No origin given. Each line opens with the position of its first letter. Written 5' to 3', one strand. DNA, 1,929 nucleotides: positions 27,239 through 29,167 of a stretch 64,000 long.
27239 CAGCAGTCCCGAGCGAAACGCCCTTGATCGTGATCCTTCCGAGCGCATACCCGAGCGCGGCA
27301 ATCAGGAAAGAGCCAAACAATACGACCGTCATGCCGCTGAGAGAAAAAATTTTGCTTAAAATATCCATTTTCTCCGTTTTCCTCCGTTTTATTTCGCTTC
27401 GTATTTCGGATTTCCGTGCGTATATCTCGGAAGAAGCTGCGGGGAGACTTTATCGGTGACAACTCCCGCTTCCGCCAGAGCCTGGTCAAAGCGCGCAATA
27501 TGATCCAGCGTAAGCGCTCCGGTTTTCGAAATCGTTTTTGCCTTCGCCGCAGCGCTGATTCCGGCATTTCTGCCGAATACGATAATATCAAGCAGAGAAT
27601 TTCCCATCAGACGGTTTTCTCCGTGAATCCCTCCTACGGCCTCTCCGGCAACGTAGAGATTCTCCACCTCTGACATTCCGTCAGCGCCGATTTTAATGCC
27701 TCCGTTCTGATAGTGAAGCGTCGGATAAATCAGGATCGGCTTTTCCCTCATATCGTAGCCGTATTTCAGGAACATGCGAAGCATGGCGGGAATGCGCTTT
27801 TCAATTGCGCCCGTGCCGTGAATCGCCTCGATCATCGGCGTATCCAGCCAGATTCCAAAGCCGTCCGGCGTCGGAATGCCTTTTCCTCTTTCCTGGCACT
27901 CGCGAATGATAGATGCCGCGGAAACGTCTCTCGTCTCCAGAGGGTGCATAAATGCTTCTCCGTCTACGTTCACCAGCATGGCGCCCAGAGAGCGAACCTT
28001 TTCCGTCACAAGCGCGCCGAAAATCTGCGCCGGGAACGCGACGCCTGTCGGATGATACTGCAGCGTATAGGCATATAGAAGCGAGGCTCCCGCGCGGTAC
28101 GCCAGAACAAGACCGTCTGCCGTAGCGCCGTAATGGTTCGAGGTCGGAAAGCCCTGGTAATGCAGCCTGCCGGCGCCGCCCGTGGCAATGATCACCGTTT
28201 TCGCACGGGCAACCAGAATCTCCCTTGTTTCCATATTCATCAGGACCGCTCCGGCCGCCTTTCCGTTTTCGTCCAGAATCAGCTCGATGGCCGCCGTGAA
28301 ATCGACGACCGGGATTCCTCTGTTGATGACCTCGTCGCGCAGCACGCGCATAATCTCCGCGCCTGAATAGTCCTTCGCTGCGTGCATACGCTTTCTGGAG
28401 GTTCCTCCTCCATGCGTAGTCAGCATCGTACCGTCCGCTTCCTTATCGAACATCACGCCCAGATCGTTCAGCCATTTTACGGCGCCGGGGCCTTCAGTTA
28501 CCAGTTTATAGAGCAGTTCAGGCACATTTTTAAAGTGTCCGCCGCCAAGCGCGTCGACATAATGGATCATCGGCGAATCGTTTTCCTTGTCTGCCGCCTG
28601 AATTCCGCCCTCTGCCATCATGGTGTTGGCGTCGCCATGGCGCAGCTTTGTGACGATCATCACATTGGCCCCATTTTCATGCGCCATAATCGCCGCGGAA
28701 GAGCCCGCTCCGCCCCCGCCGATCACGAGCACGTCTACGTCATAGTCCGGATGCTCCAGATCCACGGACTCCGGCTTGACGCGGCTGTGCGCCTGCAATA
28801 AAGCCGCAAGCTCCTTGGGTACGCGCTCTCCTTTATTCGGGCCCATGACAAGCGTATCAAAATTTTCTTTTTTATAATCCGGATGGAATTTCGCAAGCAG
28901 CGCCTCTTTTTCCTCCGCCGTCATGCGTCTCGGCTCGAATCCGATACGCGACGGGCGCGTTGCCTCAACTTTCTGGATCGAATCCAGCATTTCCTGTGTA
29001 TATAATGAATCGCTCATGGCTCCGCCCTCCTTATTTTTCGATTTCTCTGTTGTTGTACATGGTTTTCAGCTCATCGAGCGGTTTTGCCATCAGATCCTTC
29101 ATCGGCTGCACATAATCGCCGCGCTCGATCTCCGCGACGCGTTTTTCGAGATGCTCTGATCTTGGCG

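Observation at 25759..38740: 13-gene operon coupling MDH-fumarase to HdrABC/MvhD/FlxABC and a soluble FrdAB plus an AAE exporter: candidate Flx-Hdr-dependent (electron-bifurcating?) fumarate reductase module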

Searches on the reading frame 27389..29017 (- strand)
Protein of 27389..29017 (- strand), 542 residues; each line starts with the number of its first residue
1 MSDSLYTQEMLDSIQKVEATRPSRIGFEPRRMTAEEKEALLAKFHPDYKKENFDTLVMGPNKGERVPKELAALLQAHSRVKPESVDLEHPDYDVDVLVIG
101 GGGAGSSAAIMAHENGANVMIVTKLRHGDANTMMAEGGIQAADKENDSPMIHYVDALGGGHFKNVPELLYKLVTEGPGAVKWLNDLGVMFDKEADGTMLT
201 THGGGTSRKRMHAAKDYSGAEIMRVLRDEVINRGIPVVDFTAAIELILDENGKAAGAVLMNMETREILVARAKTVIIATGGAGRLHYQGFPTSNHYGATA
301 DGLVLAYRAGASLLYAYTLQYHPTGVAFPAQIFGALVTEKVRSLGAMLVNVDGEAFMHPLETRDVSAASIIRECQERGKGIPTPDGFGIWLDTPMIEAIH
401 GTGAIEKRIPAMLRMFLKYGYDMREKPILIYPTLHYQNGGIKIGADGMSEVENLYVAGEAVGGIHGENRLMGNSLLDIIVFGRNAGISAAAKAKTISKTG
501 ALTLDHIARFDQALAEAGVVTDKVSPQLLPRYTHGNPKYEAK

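Call 5: search_protein_families(library=pfam, proteins=[window:27389-29017:-], max_evalue=0.01)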
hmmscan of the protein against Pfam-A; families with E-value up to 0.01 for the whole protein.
window:27389-29017:- (542 aa): 9 families
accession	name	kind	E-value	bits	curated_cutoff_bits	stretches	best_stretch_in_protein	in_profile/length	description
PF00890.30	FAD_binding_2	-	1.3e-65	222.7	20.4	1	95-475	1-414/414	FAD binding domain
PF03486.20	HI0933_like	-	1.8e-07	31.3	50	1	95-461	2-220/244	HI0933-like protein Rossmann domain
PF01266.30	DAO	-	2.3e-06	27.8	27.9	1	95-210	1-101/353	FAD dependent oxidoreductase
PF12831.13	FAD_oxidored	-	4.1e-06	26.8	27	1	95-125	1-31/416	FAD dependent oxidoreductase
PF07992.20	Pyr_redox_2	-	6.5e-06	26.2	26.1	1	95-285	2-113/291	Pyridine nucleotide-disulphide oxidoreductase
PF01494.25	FAD_binding_3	-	0.00025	20.9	22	1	93-126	1-34/349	FAD binding domain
PF01134.28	GIDA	-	0.0023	17.5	22.1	1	95-286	1-157/391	Glucose inhibited division protein A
PF01262.27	AlaDh_PNT_C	-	0.0036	17.2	23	1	95-122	30-57/214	Alanine dehydrogenase/PNT, C-terminal domain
PF13738.12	Pyr_redox_3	-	0.0076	16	30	0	93-125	164-196/305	Pyridine nucleotide-disulphide oxidoreductase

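Call 7: search_protein_families(library=ncbifam, proteins=[window:27389-29017:-], max_evalue=0.001)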
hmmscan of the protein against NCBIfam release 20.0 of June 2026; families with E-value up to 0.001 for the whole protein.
window:27389-29017:- (542 aa): 57 families (the best 25 are shown)
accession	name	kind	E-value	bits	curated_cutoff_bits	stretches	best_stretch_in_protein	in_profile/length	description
NF004900.0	PRK06263.1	equivalog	2e-96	323.8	718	1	92-496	6-407/546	fumarate reductase (CoM/CoB) subunit TfrA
NF005866.0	PRK07803.1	equivalog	1.1e-78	265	819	2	92-358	7-285/631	fumarate reductase/succinate dehydrogenase flavoprotein subunit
TIGR00551.1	nadB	equivalog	3.2e-78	263.6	452.75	1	94-507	3-403/489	L-aspartate oxidase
NF005867.0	PRK07804.1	equivalog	2.8e-77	260.2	639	1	93-499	18-423/548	L-aspartate oxidase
TIGR01812.1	sdhA_frdA_Gneg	subfamily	1.2e-75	255.2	567.3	1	95-499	1-410/568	succinate dehydrogenase or fumarate reductase, flavoprotein subunit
NF005978.0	PRK08071.1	equivalog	2.2e-68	230.9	621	1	95-495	5-390/514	L-aspartate oxidase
NF005636.0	PRK07395.1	subfamily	2.1e-64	217.8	723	1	92-486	11-399/560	L-aspartate oxidase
NF042982.1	MFR_Fp_SdhA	equivalog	3.1e-64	217.5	1100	1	93-508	47-464/612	8-methylmenaquinol:fumarate reductase flavoprotein subunit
NF005701.0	PRK07512.1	equivalog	1.6e-63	214.9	528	1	93-498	9-402/516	L-aspartate oxidase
NF004724.0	PRK06069.1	subfamily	1.3e-62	211.9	826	1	94-499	6-420/577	succinate dehydrogenase/fumarate reductase flavoprotein subunit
NF006567.0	PRK09077.1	equivalog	2.4e-61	207.6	629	1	91-502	6-418/537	L-aspartate oxidase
TIGR01816.1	sdhA_forward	equivalog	4.5e-60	203.4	727.35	1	94-503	3-425/584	succinate dehydrogenase flavoprotein subunit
TIGR01813.1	flavo_cyto_c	subfamily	1.1e-59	202.4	285.45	2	95-376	1-292/444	flavocytochrome c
NF004820.0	PRK06175.1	equivalog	1.2e-58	199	472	1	93-498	4-392/433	L-aspartate oxidase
NF006686.0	PRK09231.1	equivalog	4.9e-55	187.2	854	1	93-506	5-428/598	fumarate reductase (quinol) flavoprotein subunit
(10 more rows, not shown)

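Call 13: find_homologous_proteins(query=window:27389-29017:-, max_evalue=1e-20)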
Query window:27389-29017:- (542 aa): 8000 proteins with E <= 1e-20 among 8000 candidates; the best 120 are listed.
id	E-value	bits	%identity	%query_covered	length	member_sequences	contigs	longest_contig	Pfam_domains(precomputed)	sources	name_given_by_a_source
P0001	0.0e+0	1161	94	100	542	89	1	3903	PF01266.31,PF00890.31,PF07992.21,PF03486.21,PF12831.14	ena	-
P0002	0.0e+0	1116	89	100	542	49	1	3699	PF01266.31,PF00890.31,PF03486.21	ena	-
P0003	0.0e+0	1085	82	78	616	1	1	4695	PF01266.31,PF00890.31,PF07992.21,PF03486.21,PF12831.14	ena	-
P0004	0.0e+0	1045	86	99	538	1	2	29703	PF01266.31,PF00890.31,PF07992.21,PF03486.21,PF12831.14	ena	-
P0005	0.0e+0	1034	84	99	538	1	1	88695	PF01266.31,PF00890.31,PF07992.21,PF03486.21,PF12831.14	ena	-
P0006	0.0e+0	1032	84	99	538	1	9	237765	PF01266.31,PF00890.31,PF07992.21,PF03486.21,PF12831.14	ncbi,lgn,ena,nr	ncbi:MAG: FAD-binding protein [Clostridia bacterium]|nr:FAD-binding protein [Clostridia bacterium]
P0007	0.0e+0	1031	84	99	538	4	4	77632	PF01266.31,PF00890.31,PF07992.21,PF03486.21,PF12831.14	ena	-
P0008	0.0e+0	1029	84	99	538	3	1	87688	PF01266.31,PF00890.31,PF07992.21,PF03486.21,PF12831.14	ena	-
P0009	0.0e+0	1028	84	99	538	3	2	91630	PF01266.31,PF00890.31,PF07992.21,PF03486.21,PF12831.14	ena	-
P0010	0.0e+0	1019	84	99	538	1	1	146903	PF01266.31,PF00890.31,PF07992.21,PF03486.21,PF12831.14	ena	-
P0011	0.0e+0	1018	84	99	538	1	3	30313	PF01266.31,PF00890.31,PF07992.21,PF03486.21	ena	-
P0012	0.0e+0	1017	84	99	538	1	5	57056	PF01266.31,PF00890.31,PF07992.21,PF03486.21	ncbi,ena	-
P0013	0.0e+0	1017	84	99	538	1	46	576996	PF01266.31,PF00890.31,PF07992.21,PF03486.21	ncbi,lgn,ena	-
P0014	0.0e+0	1017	84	99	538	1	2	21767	PF01266.31,PF00890.31,PF07992.21,PF03486.21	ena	-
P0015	0.0e+0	1017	84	99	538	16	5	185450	PF01266.31,PF00890.31,PF07992.21,PF03486.21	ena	-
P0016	0.0e+0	1017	84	99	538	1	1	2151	PF01266.31,PF00890.31,PF07992.21,PF03486.21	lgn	-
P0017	0.0e+0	1016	84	99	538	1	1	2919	PF01266.31,PF00890.31,PF07992.21,PF03486.21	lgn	-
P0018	0.0e+0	1016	84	99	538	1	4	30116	PF01266.31,PF00890.31,PF07992.21,PF03486.21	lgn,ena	-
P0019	0.0e+0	1016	84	99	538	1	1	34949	PF01266.31,PF00890.31,PF07992.21,PF03486.21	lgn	-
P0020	0.0e+0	1015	83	99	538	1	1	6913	PF01266.31,PF00890.31,PF07992.21,PF03486.21,PF12831.14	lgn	-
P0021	0.0e+0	1015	83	99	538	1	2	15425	PF01266.31,PF00890.31,PF07992.21,PF03486.21,PF12831.14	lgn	-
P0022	0.0e+0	1015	84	99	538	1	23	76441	PF01266.31,PF00890.31,PF07992.21,PF03486.21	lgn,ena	-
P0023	0.0e+0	1015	84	99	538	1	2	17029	PF01266.31,PF00890.31,PF07992.21,PF03486.21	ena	-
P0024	0.0e+0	1015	84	99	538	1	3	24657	PF01266.31,PF00890.31,PF07992.21,PF03486.21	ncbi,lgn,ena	-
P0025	0.0e+0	1014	83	99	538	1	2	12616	PF01266.31,PF00890.31,PF07992.21,PF03486.21,PF12831.14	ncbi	-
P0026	0.0e+0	1014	84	99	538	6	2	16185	PF01266.31,PF00890.31,PF07992.21,PF03486.21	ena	-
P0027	0.0e+0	1014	83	99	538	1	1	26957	PF01266.31,PF00890.31,PF07992.21,PF03486.21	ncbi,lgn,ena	-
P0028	0.0e+0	1014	84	99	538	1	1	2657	PF01266.31,PF00890.31,PF07992.21,PF03486.21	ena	-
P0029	0.0e+0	1014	84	99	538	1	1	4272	PF01266.31,PF00890.31,PF07992.21,PF03486.21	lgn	-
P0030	0.0e+0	1013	83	99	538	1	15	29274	PF01266.31,PF00890.31,PF07992.21,PF03486.21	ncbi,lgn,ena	-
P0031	0.0e+0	1013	84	99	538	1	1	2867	PF01266.31,PF00890.31,PF03486.21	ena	-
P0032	0.0e+0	1013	83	99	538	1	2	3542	PF01266.31,PF00890.31,PF07992.21,PF03486.21,PF12831.14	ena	-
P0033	0.0e+0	1013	83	99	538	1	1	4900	PF01266.31,PF00890.31,PF07992.21,PF03486.21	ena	-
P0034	0.0e+0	1012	83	99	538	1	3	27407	PF01266.31,PF00890.31,PF07992.21,PF03486.21,PF12831.14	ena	-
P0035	0.0e+0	1012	83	99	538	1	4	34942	PF01266.31,PF00890.31,PF07992.21,PF03486.21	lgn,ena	-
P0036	0.0e+0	1012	83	99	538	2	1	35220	PF01266.31,PF00890.31,PF07992.21,PF03486.21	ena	-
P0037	0.0e+0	1012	83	99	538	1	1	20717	PF01266.31,PF00890.31,PF07992.21,PF03486.21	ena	-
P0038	0.0e+0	1011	83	99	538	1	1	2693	PF01266.31,PF00890.31,PF07992.21,PF03486.21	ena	-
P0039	0.0e+0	1011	83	99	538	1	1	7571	PF01266.31,PF00890.31,PF07992.21,PF03486.21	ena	-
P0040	0.0e+0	1011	84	99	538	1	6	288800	PF01266.31,PF00890.31,PF07992.21,PF03486.21,PF12831.14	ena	-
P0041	0.0e+0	1011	83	99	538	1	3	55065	PF01266.31,PF00890.31,PF07992.21,PF03486.21,PF12831.14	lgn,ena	-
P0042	0.0e+0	1010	83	99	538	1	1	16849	PF01266.31,PF00890.31,PF07992.21,PF03486.21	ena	-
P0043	0.0e+0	1009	83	99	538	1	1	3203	PF01266.31,PF00890.31,PF07992.21,PF03486.21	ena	-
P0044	1.3e-298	1009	83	99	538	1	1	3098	PF01266.31,PF00890.31,PF03486.21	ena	-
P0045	1.6e-298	1009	83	99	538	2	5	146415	PF01266.31,PF00890.31,PF03486.21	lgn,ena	-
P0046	1.6e-298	1009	82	99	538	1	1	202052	PF01266.31,PF00890.31,PF07992.21,PF03486.21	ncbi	-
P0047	3.5e-298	1008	83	99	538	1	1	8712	PF01266.31,PF00890.31,PF07992.21,PF03486.21,PF12831.14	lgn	-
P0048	4.0e-298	1007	82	99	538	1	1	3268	PF01266.31,PF00890.31,PF07992.21,PF03486.21,PF01494.26,PF12831.14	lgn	-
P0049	9.4e-298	1006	83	99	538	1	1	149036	PF00890.31,PF07992.21,PF03486.21,PF12831.14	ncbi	-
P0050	1.6e-297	1005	82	99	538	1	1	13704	PF01266.31,PF00890.31,PF07992.21,PF03486.21,PF12831.14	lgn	-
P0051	3.0e-297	1005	82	99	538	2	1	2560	PF00890.31,PF03486.21,PF12831.14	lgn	-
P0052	3.8e-297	1004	82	99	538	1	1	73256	PF01266.31,PF00890.31,PF07992.21,PF03486.21,PF01494.26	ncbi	-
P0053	4.6e-297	1004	82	99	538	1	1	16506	PF01266.31,PF00890.31,PF07992.21,PF03486.21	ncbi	-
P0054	4.9e-297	1004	82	99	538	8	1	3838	PF01266.31,PF00890.31,PF07992.21,PF03486.21,PF12831.14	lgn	-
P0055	6.0e-297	1004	82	99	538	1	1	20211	PF01266.31,PF00890.31,PF07992.21,PF03486.21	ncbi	-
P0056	9.7e-297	1003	82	99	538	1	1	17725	PF01266.31,PF00890.31,PF07992.21,PF03486.21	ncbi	-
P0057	5.0e-296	1000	82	99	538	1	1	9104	PF01266.31,PF00890.31,PF03486.21,PF12831.14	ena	-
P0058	7.6e-296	1000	82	99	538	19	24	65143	PF01266.31,PF00890.31,PF03486.21,PF12831.14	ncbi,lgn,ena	-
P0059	7.9e-296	1000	82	99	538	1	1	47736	PF01266.31,PF00890.31,PF07992.21,PF03486.21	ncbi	-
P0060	1.3e-295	999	82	99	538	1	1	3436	PF01266.31,PF00890.31,PF07992.21,PF03486.21,PF01134.29,PF12831.14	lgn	-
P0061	2.5e-295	998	82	99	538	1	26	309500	PF01266.31,PF00890.31,PF03486.21,PF12831.14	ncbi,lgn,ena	-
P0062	2.7e-295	998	81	99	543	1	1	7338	PF01266.31,PF00890.31,PF07992.21,PF03486.21,PF12831.14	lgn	-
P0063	3.7e-295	998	82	99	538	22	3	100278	PF01266.31,PF00890.31,PF03486.21,PF12831.14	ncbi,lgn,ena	-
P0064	6.3e-295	997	82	99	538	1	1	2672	PF01266.31,PF00890.31,PF03486.21,PF12831.14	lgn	-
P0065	6.9e-295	997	81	99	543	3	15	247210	PF01266.31,PF00890.31,PF07992.21,PF03486.21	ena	-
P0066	7.5e-295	997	82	99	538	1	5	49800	PF01266.31,PF00890.31,PF03486.21,PF12831.14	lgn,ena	-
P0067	8.3e-295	996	81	99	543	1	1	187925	PF01266.31,PF00890.31,PF07992.21,PF03486.21,PF12831.14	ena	-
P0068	2.0e-294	995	82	99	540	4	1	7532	PF01266.31,PF00890.31,PF07992.21,PF03486.21,PF12831.14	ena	-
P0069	2.1e-294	995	81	99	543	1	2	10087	PF00890.31,PF07992.21,PF03486.21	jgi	-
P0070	3.5e-294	994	81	99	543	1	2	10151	PF01266.31,PF00890.31,PF07992.21,PF03486.21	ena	-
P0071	5.5e-294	994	82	99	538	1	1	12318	PF01266.31,PF00890.31,PF07992.21,PF03486.21,PF12831.14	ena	-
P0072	7.2e-294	993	81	99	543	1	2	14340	PF00890.31,PF07992.21,PF03486.21,PF12831.14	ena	-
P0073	1.2e-293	993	82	99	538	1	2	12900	PF01266.31,PF00890.31,PF03486.21,PF12831.14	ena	-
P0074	1.3e-293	993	81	99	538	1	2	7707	PF01266.31,PF00890.31,PF07992.21,PF03486.21,PF12831.14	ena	-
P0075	2.6e-293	992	81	99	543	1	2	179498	PF00890.31,PF07992.21,PF03486.21,PF12831.14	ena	-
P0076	4.3e-293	991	81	99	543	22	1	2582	PF01266.31,PF00890.31,PF07992.21,PF03486.21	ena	-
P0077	4.4e-293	991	81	99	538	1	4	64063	PF01266.31,PF00890.31,PF07992.21,PF03486.21,PF12831.14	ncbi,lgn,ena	-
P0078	1.5e-292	989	81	99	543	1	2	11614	PF00890.31,PF07992.21,PF03486.21,PF12831.14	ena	-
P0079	2.7e-292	988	81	99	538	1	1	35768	PF01266.31,PF00890.31,PF07992.21,PF03486.21,PF12831.14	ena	-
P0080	4.7e-292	987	81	99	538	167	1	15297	PF01266.31,PF00890.31,PF07992.21,PF03486.21,PF12831.14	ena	-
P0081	1.7e-289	979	-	-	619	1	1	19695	PF01266.31,PF00890.31,PF07992.21,PF03486.21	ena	-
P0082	3.7e-288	975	79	99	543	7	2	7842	PF01266.31,PF00890.31,PF07992.21,PF03486.21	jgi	-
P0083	9.8e-287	970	79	99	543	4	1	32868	PF01266.31,PF00890.31,PF07992.21,PF03486.21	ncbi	-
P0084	1.6e-286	969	80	98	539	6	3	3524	PF01266.31,PF00890.31,PF07992.21,PF03486.21,PF12831.14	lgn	-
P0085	7.6e-286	967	79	99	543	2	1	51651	PF01266.31,PF00890.31,PF07992.21,PF03486.21,PF01494.26,PF12831.14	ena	-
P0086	1.5e-285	966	79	99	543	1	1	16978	PF01266.31,PF00890.31,PF07992.21,PF03486.21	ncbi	-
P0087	7.0e-285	964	78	99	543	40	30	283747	PF01266.31,PF00890.31,PF07992.21,PF03486.21,PF01494.26,PF12831.14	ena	-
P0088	7.1e-285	964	80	99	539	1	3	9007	PF01266.31,PF00890.31,PF07992.21,PF03486.21,PF12831.14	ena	-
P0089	7.3e-285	964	79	99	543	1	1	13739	PF01266.31,PF00890.31,PF07992.21,PF03486.21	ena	-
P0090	9.7e-285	963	78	99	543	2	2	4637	PF01266.31,PF00890.31,PF07992.21,PF03486.21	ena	-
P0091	1.3e-284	963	81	98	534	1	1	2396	PF01266.31,PF00890.31,PF07992.21,PF03486.21,PF12831.14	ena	-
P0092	1.9e-284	962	78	99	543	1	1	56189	PF01266.31,PF00890.31,PF07992.21,PF03486.21,PF12831.14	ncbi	-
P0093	1.9e-284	962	81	99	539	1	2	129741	PF01266.31,PF00890.31,PF07992.21,PF03486.21,PF12831.14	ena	-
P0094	2.3e-284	962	79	99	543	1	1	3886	PF01266.31,PF00890.31,PF07992.21,PF03486.21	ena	-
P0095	2.3e-284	962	79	99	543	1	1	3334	PF01266.31,PF00890.31,PF07992.21,PF03486.21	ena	-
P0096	2.4e-284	962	78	99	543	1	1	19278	PF01266.31,PF00890.31,PF07992.21,PF03486.21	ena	-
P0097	2.5e-284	962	79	99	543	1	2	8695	PF01266.31,PF00890.31,PF07992.21,PF03486.21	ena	-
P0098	3.1e-284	962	79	99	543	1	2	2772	PF01266.31,PF00890.31,PF07992.21,PF03486.21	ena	-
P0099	3.3e-284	961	79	99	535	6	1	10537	PF01266.31,PF00890.31,PF07992.21,PF03486.21,PF12831.14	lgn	-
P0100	5.5e-284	961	78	99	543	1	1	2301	PF01266.31,PF00890.31,PF07992.21,PF03486.21,PF01494.26,PF12831.14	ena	-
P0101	5.6e-284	961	78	99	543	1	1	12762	PF01266.31,PF00890.31,PF07992.21,PF03486.21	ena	-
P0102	6.6e-284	961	79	99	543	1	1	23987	PF01266.31,PF00890.31,PF07992.21,PF03486.21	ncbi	-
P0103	9.6e-284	960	78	99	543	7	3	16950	PF01266.31,PF00890.31,PF07992.21,PF03486.21,PF01494.26,PF12831.14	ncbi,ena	-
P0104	1.1e-283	960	78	99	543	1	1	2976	PF01266.31,PF00890.31,PF07992.21,PF03486.21,PF12831.14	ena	-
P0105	2.7e-283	958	81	98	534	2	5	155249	PF01266.31,PF00890.31,PF07992.21,PF03486.21,PF12831.14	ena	-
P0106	4.6e-283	958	78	99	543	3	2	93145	PF01266.31,PF00890.31,PF07992.21,PF03486.21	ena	-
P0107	5.9e-283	957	78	99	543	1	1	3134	PF01266.31,PF00890.31,PF07992.21,PF03486.21,PF12831.14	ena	-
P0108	7.4e-283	957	-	-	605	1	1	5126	PF01266.31,PF00890.31,PF07992.21,PF03486.21,PF12831.14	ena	-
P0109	6.8e-282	954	78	99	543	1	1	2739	PF01266.31,PF00890.31,PF07992.21,PF03486.21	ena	-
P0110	1.2e-281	953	78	99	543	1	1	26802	PF01266.31,PF00890.31,PF07992.21,PF03486.21,PF12831.14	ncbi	-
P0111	8.9e-281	950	78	99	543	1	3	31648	PF01266.31,PF00890.31,PF07992.21,PF03486.21,PF12831.14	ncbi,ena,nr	ncbi:MAG: FAD-binding protein [Clostridia bacterium]|nr:FAD-binding protein [Clostridia bacterium]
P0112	3.7e-280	948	78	98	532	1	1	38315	PF01266.31,PF00890.31,PF07992.21,PF03486.21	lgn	-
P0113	3.5e-279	945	79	98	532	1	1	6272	PF01266.31,PF00890.31,PF07992.21,PF03486.21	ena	-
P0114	5.1e-279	944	78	99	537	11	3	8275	PF01266.31,PF00890.31,PF07992.21,PF03486.21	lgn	-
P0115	6.4e-279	944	78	98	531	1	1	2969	PF01266.31,PF00890.31,PF07992.21,PF03486.21,PF01494.26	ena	-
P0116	8.1e-279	944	79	99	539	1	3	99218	PF01266.31,PF00890.31,PF07992.21,PF03486.21,PF12831.14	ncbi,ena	-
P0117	9.6e-279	943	77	99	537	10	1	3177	PF01266.31,PF00890.31,PF07992.21,PF03486.21,PF01134.29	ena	-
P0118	1.2e-278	943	78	99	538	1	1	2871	PF01266.31,PF00890.31,PF07992.21,PF03486.21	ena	-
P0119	1.5e-278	943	78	99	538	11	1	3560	PF01266.31,PF00890.31,PF07992.21,PF03486.21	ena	-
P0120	2.8e-278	942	79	97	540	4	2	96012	PF01266.31,PF00890.31,PF07992.21,PF03486.21,PF12831.14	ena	-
